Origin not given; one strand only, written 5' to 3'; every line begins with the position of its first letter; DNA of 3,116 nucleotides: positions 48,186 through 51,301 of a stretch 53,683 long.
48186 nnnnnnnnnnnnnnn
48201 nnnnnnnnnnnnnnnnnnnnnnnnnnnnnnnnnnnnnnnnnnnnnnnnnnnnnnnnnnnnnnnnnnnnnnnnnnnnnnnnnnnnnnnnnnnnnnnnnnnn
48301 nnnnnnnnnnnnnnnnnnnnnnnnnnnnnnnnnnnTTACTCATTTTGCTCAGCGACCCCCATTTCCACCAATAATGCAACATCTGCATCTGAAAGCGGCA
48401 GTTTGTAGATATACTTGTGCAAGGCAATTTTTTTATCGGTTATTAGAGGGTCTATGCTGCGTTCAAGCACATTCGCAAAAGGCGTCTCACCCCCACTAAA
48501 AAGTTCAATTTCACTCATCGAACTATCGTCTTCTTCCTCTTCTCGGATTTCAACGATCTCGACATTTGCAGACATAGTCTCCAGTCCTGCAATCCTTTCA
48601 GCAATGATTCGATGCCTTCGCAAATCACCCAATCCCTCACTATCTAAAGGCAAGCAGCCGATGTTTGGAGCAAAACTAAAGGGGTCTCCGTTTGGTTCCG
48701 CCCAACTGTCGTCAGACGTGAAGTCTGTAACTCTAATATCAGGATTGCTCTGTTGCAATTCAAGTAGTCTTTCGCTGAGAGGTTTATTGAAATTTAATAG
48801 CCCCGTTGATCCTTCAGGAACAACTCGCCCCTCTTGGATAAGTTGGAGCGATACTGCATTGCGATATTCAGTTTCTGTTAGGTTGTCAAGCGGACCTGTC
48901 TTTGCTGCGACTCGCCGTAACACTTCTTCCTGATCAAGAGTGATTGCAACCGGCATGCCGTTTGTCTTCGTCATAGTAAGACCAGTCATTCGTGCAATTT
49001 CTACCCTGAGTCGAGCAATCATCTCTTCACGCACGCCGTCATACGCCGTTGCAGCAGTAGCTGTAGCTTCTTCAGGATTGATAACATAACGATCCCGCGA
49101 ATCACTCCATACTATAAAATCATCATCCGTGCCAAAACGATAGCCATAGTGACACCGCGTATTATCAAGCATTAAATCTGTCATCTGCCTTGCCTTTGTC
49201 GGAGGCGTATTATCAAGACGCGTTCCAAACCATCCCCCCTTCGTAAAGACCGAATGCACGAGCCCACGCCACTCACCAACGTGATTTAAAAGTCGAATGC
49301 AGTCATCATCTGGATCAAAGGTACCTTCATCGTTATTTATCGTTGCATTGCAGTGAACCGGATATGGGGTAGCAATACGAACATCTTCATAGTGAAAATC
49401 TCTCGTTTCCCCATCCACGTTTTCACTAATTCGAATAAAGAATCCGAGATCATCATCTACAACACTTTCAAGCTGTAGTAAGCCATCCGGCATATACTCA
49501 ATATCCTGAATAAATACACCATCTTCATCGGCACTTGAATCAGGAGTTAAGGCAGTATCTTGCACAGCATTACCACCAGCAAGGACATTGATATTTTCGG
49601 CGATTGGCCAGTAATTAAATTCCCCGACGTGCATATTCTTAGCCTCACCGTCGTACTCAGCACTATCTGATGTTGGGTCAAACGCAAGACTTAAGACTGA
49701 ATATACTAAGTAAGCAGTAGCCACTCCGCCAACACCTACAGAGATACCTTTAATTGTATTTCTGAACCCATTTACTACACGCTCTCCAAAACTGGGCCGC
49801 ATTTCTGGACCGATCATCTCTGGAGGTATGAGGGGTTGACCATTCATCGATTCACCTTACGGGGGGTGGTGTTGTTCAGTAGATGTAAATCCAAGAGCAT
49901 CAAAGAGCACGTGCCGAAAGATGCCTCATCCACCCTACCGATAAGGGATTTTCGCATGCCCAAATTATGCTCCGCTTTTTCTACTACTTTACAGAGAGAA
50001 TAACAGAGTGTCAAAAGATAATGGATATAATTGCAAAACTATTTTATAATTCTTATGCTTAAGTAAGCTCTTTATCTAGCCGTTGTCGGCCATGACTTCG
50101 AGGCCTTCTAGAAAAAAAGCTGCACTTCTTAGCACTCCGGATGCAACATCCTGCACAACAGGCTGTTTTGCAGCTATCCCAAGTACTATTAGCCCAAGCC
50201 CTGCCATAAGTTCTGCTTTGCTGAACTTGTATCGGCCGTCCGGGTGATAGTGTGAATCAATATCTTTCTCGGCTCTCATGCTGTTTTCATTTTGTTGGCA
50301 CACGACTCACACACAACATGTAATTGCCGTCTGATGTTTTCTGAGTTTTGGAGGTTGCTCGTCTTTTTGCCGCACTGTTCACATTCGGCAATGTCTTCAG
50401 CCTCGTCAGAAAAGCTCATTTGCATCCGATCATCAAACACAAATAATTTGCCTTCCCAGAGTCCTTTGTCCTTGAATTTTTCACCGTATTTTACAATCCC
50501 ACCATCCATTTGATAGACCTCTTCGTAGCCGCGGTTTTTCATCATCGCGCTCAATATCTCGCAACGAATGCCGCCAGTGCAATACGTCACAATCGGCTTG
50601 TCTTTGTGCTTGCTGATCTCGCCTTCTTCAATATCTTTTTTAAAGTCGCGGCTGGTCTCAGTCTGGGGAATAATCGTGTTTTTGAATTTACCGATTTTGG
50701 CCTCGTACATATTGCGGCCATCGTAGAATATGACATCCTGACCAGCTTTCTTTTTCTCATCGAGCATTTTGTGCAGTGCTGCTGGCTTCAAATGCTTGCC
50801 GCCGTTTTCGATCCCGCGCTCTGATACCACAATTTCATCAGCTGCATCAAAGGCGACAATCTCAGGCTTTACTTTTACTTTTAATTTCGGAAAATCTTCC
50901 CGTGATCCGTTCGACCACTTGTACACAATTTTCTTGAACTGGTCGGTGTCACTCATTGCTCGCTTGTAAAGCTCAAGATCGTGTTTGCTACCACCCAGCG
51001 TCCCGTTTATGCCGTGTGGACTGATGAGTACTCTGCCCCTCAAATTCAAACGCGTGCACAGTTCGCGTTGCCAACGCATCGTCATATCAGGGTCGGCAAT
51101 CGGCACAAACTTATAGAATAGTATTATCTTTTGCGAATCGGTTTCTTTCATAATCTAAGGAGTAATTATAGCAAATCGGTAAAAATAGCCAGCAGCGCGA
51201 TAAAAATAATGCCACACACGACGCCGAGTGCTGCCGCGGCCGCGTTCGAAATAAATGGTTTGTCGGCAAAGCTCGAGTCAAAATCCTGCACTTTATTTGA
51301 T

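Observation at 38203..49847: Eight-gene, translationally coupled operon of orphan proteins around a giant tri-functional wall hydrolase: candidate undescribed envelope / host-wall-breaching module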

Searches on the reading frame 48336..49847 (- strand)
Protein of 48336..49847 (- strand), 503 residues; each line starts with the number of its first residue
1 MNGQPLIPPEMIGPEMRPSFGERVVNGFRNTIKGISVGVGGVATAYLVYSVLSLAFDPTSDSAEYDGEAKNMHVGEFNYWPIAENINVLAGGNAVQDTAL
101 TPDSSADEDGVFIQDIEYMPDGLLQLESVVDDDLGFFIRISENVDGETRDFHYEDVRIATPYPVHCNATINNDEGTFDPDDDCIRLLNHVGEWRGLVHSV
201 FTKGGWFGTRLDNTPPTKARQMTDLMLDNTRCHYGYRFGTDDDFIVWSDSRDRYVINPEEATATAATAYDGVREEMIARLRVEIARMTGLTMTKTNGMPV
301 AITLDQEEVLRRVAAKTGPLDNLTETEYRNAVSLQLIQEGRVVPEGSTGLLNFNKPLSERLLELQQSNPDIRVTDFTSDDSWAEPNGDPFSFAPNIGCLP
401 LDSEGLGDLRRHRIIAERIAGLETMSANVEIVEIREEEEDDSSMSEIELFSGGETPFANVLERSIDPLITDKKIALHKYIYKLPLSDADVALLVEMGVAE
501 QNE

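Call 5: search_protein_families(library=pfam, proteins=[window:48336-49847:-], max_evalue=0.01)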
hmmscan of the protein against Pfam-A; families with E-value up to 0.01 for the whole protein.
window:48336-49847:- (503 aa): 0 families

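Call 9: search_protein_families(library=phrogs, proteins=[window:48336-49847:-], max_evalue=0.01)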
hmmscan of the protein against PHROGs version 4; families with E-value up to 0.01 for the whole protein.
window:48336-49847:- (503 aa): 0 families

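Call 10: search_protein_families(library=ncbifam, proteins=[window:48336-49847:-], max_evalue=0.01)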
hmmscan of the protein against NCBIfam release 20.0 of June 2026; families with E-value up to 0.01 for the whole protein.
window:48336-49847:- (503 aa): 0 families

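Call 45: search_protein_representatives(protein=window:48336-49847:-)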
Query: 503 residues. Proteins with E-value up to 0.001 (for the whole library): 8; up to 1e-10: 7; up to 1e-30: 4. The best 8 are listed.
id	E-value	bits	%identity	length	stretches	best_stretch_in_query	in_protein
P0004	0.0e+00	1140.0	99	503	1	1-503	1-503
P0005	5.5e-84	299.0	36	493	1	27-499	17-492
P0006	1.7e-78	280.9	33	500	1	12-501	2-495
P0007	3.8e-74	266.6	36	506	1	42-492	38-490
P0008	1.1e-18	83.7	28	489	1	38-440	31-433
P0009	6.7e-18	81.0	27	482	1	37-426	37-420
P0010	1.9e-16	76.2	26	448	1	103-381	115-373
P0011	8.6e-09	51.0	30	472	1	89-403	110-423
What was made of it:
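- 48336..49847 (-): A: 503 aa (or 493 aa from M11 at 49817). It has an N-terminal membrane anchor (aa 37-55) and an acidic ectodomain of about 450 aa with 4 invariant Cys. It founds a small orphan family. A full HMMER scan of 1.84 billion representatives found 8 clusters, all 448-506 aa (call 45).
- Closest known: Actinobacterial septal hydrolase modules. Different: These modules are conserved across the phylum, whereas A-C are confined to a handful of lineages (call 45).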

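Call 47: find_encoding_contigs(protein=P0008, flank=10000, max_places=3)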
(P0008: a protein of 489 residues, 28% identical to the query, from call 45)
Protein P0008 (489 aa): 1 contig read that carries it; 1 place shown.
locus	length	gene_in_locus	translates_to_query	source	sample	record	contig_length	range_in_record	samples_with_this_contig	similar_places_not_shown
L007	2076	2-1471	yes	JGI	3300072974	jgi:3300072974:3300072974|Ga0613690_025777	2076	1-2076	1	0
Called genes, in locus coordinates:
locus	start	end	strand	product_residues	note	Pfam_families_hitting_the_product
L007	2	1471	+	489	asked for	?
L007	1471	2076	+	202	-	?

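Call 49: find_encoding_contigs(protein=P0009, flank=10000, max_places=2)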
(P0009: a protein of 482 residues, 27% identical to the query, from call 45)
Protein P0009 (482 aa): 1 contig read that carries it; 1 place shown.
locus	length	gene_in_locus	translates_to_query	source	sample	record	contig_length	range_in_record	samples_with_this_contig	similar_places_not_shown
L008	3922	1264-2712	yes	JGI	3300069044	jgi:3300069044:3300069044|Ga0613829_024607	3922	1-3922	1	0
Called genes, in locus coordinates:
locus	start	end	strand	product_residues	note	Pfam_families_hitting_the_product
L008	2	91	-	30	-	?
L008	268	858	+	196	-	-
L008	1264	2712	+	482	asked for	-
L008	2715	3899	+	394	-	-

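Call 50: find_encoding_contigs(protein=P0010, flank=10000, max_places=2)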
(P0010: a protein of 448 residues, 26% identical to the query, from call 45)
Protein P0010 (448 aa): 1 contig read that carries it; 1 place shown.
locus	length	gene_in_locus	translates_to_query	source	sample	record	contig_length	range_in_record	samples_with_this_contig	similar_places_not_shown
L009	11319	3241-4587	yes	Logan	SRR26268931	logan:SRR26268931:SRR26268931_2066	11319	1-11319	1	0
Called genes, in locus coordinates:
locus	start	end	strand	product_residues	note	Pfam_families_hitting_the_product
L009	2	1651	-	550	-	?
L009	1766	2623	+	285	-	PF17773:UPF0176_N, PF00581:Rhodanese, PF12368:Rhodanese_C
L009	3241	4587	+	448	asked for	-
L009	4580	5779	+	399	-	-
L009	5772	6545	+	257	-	-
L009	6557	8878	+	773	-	PF18896:SLT_3 (weak)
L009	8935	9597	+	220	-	-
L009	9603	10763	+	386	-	-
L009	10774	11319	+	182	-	?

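Call 51: find_encoding_contigs(protein=P0011, flank=10000, max_places=2)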
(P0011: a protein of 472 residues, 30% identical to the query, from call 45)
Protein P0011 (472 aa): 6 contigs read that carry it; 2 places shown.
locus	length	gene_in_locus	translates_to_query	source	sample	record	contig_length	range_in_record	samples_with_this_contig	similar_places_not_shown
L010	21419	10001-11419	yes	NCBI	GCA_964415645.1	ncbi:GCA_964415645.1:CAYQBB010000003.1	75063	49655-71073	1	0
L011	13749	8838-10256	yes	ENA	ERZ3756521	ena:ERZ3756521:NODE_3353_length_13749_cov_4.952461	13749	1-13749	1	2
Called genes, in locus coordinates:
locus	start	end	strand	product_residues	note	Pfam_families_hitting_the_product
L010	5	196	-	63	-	-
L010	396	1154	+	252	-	-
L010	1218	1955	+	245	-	-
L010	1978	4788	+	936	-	PF00005:ABC_tran (faint), PF02463:SMC_N (faint), PF03193:RsgA_GTPase (faint), PF13191:AAA_16 (faint), PF13304:AAA_21 (faint), PF13476:AAA_23 (faint), PF17760:UvrA_inter, PF17755:UvrA_DNA-bind, +4 more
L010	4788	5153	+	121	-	-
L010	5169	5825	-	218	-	PF09335:VTT_dom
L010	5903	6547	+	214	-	PF01386:Ribosomal_L25p, PF14693:Ribosomal_TL5_C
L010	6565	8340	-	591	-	PF00664:ABC_membrane, PF02463:SMC_N, PF00005:ABC_tran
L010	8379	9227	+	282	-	PF17773:UPF0176_N, PF00581:Rhodanese, PF12368:Rhodanese_C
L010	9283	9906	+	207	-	-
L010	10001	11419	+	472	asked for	-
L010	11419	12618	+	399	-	-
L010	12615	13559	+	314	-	-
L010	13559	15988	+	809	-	PF01510:Amidase_2 (weak)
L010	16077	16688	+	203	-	-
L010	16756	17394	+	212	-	-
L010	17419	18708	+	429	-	-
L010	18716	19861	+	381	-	-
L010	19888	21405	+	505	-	PF01541:GIY-YIG (weak), PF02151:UVR, PF08459:UvrC_RNaseH_dom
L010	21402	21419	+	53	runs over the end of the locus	-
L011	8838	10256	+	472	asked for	-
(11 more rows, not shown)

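Call 52: find_encoding_contigs(protein=P0005, flank=10000, max_places=2)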
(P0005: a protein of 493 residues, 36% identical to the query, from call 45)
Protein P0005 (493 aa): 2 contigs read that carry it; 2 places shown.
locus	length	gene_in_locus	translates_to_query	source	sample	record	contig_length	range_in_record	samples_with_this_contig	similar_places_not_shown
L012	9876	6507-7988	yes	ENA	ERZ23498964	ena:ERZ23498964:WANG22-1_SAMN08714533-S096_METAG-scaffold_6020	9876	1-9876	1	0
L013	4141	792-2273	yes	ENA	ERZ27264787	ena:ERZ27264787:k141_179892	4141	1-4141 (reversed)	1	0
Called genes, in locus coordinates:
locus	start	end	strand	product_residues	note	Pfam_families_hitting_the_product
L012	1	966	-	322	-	?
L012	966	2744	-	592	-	PF00664:ABC_membrane, PF02463:SMC_N, PF00005:ABC_tran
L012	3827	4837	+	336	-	-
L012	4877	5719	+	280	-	PF17773:UPF0176_N, PF00581:Rhodanese, PF12368:Rhodanese_C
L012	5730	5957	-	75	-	-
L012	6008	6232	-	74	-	-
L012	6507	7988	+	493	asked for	-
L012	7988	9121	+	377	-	-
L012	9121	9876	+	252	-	?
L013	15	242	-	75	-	-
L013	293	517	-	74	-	-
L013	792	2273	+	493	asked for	-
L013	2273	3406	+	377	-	-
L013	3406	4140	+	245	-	?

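Call 53: find_encoding_contigs(protein=P0006, flank=10000, max_places=2)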
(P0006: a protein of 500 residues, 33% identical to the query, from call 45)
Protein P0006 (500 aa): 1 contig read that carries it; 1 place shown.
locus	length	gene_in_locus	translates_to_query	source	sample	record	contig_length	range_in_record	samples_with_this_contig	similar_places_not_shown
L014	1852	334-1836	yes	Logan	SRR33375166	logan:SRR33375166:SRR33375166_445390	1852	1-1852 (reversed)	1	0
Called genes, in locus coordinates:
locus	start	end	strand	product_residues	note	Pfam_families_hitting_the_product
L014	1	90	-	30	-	?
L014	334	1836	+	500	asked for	-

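Call 59: search_solved_structures(query=A5, max_evalue=5, show_alignments=1)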
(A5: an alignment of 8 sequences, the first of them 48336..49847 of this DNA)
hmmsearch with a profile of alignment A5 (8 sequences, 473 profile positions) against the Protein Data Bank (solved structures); distinct sequences matched with E-value up to 5: 1.
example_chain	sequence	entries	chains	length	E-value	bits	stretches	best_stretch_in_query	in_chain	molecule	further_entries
4onr_A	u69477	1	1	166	0.29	12.9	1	302-367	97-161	DECORIN-BINDING PROTEIN DbpA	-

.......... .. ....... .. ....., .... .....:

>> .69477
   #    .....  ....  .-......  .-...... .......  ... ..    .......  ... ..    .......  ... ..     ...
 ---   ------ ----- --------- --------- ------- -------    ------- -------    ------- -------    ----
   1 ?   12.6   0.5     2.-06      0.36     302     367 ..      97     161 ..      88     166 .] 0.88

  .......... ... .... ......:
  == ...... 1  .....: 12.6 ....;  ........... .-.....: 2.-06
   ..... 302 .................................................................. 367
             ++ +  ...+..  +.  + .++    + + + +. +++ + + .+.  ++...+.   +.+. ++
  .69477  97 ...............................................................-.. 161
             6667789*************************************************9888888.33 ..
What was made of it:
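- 48336..49847 (-): No Pfam or PDB match (calls 5, 59).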

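Call 72: predict_structure(alignment_id=A5)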
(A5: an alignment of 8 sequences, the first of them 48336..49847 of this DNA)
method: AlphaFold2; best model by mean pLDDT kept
length: 503 residues; sequences in the alignment: 8
mean_pLDDT: 52.4   pTM: 0.48
mean pLDDT of the five models: 52.4, 44.0, 43.4, 42.1, 40.8
residues with pLDDT >= 90: 2; 70-90: 95; 50-70: 175; < 50: 231
segments of 3 or more residues with pLDDT < 50: 1-77, 89-111, 159-171, 174-178, 182-224, 342-349, 375-377, 392-401, 423-466, 501-503
pLDDT, mean of each block of 10 residues (from residue 1): 34 28 34 33 35 30 25 41 55 37 37 59 74 83 79 60 41 47 46 27 26 34 49 63 64 62 64 75 67 71 86 88 76 72 44 55 56 51 61 47 59 61 44 34 34 31 45 59 66 72 39
secondary structure, 60 per line:
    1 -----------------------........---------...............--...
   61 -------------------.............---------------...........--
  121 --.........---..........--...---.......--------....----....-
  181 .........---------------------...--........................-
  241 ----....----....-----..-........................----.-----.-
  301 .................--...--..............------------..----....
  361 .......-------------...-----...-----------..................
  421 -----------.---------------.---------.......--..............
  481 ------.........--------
elements in order: H24-31 H41-55 E80-92 E108-118 E123-131 E135-144 E147-149 E156-159 E168-171 E176-179 H181-189 H216-239 E245-248 E253-256 H265-288 E301-303 H304-317 H325-338 H357-367 H403-420 H458-464 H467-480 H487-495

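Call 75: fold_search(model_id=the predicted structure, library=pdb)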
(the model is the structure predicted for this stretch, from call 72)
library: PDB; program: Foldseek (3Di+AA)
matches with E <= 10: 173; with E <= 0.001: 0
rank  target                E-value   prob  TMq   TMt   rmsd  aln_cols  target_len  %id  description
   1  9e2g_0A               8.5e-02  0.04  0.08  0.06  39.6       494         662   11  Cryo-EM structure of 48 nm repeat of microtubule doublet from T. brucei flagellum (released 2025-03-12)
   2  9e78_1S               9.5e-02  0.08  0.08  0.06  30.0       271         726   10  48-nm repeat of the Leishmania tarentolae doublet microtubule (released 2025-03-12)
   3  9e78_1H               1.4e-01  0.04  0.05  0.05  31.6       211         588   13  48-nm repeat of the Leishmania tarentolae doublet microtubule (released 2025-03-12)
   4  9e2g_0B               1.6e-01  0.03  0.08  0.06  37.6       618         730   11  Cryo-EM structure of 48 nm repeat of microtubule doublet from T. brucei flagellum (released 2025-03-12)
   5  9e2g_0C               2.0e-01  0.04  0.09  0.07  39.7       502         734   12  Cryo-EM structure of 48 nm repeat of microtubule doublet from T. brucei flagellum (released 2025-03-12)
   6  2z13                  2.1e-01  0.09  0.06  0.18  17.4       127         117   10  Crystal structure of the N-terminal DUF1126 in human EF-hand domain (released 2007-11-13)
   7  8i7r_G4               5.5e-01  0.03  0.07  0.05  30.6       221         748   15  In situ structure of axonemal doublet microtubules in mouse sperm with 48-nm repeat (released 2023-10-11)
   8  5n9c_A                5.8e-01  0.08  0.07  0.22  16.9        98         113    8  ENAH EVH1 in complex with Ac-[2-Cl-F]-PP-[ProM-1]-OH (released 2017-06-14)
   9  8g2z_4R               6.1e-01  0.02  0.06  0.05  34.2       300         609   13  48-nm doublet microtubule from Tetrahymena thermophila strain CU428 (released 2023-06-14)
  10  2z14                  6.5e-01  0.06  0.06  0.18  17.4       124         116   12  Crystal structure of the N-terminal DUF1126 in human ef-hand domain containing 2 protein (released 2007-11-13)
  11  5naj_C                6.8e-01  0.08  0.06  0.22  16.9        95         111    7  ENAH EVH1 in complex with Ac-[2-Cl-F]-[ProM-1]-[ProM-1]-OH (released 2017-05-24)
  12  8i7o_G1               6.8e-01  0.02  0.06  0.06  31.1       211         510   15  In situ structure of axonemal doublet microtubules in mouse sperm with 16-nm repeat (released 2023-10-11)
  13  8iyj_T                7.7e-01  0.04  0.06  0.09  22.3       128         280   15  Cryo-EM structure of the 48-nm repeat doublet microtubule from mouse sperm (released 2023-07-05)
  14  5y58_B                7.7e-01  0.03  0.05  0.05  20.3       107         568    7  Crystal structure of Ku70/80 and TLC1 (released 2017-12-20)
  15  7qca_LB0              8.1e-01  0.14  0.08  0.10  12.3        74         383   14  Spraguea lophii ribosome (released 2022-11-30)
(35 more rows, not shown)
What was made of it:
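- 48336..49847 (-): AF2 gave pLDDT 52 and Foldseek gave nothing (calls 72, 75).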

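Call 78: find_related_loci(query=A10, collection=metagenome_contigs, flank=10000)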
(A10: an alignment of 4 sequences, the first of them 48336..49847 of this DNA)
Query A10 (503 aa) in metagenome_contigs; peptide patterns used: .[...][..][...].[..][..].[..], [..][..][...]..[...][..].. (x = any residue, [..] = any of these).
475 stretches matched a pattern, but none encodes a relative of the query by tblastn (E <= 1e-3).

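Call 79: find_related_loci(query=A10, collection=viral_contigs, flank=8000)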
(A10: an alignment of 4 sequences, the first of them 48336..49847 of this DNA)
Query A10 (503 aa) in viral_contigs; peptide patterns used: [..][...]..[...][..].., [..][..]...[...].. (x = any residue, [..] = any of these).
107 stretches matched a pattern, but none encodes a relative of the query by tblastn (E <= 1e-3).

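Call 81: search_protein_families(library=padloc, proteins=[window:48336-49847:-], max_evalue=0.01)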
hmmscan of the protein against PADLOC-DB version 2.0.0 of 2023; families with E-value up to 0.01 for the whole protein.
window:48336-49847:- (503 aa): 0 families

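Call 101: search_protein_families(library=pfam, proteins=[L009:6557-8878:+, L010:13559-15988:+], max_evalue=0.1)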
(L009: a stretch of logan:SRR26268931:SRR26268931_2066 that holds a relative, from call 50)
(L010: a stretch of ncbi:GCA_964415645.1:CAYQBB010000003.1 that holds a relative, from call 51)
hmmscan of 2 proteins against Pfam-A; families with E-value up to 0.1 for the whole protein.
L009:6557-8878:+ (773 aa): 1 family
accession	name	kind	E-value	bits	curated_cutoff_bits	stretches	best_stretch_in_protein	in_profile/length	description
PF18896.5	SLT_3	-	2.6e-09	37.9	27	1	632-715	5-87/89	Lysozyme like domain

L010:13559-15988:+ (809 aa): 1 family
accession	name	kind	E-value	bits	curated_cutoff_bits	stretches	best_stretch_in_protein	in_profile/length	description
PF01510.30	Amidase_2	-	1e-06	29.5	26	1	339-465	29-129/131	N-acetylmuramoyl-L-alanine amidase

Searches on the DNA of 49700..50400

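Call 107: search_rna_families(source=window, start=49700, end=50400, threshold=evalue, max_evalue=5)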
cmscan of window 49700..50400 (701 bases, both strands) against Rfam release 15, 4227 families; matches with E-value up to 5: 0.
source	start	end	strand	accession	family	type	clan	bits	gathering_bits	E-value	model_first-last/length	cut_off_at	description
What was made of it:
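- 49986..50014 (-): Promoter-like site upstream of A: -35 TTGACA, 17-nt spacer, -10 TAAAGT (preceded by TG). No Rfam family matches the leader (call 107).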

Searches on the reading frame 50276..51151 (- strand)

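Call 5: search_protein_families(library=pfam, proteins=[window:50276-51151:-], max_evalue=0.01)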
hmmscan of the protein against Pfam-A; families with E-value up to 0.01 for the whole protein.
window:50276-51151:- (291 aa): 3 families
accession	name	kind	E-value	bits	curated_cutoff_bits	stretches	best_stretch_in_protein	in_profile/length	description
PF17773.7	UPF0176_N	-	2.4e-25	89.2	26.2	1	8-98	2-92/92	UPF0176 acylphosphatase like domain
PF12368.13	Rhodanese_C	-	2.4e-12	47.4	26.9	1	233-290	1-59/66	Rhodanase C-terminal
PF00581.25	Rhodanese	-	4.5e-09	37.1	22.2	1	136-223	15-100/102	Rhodanese-like domain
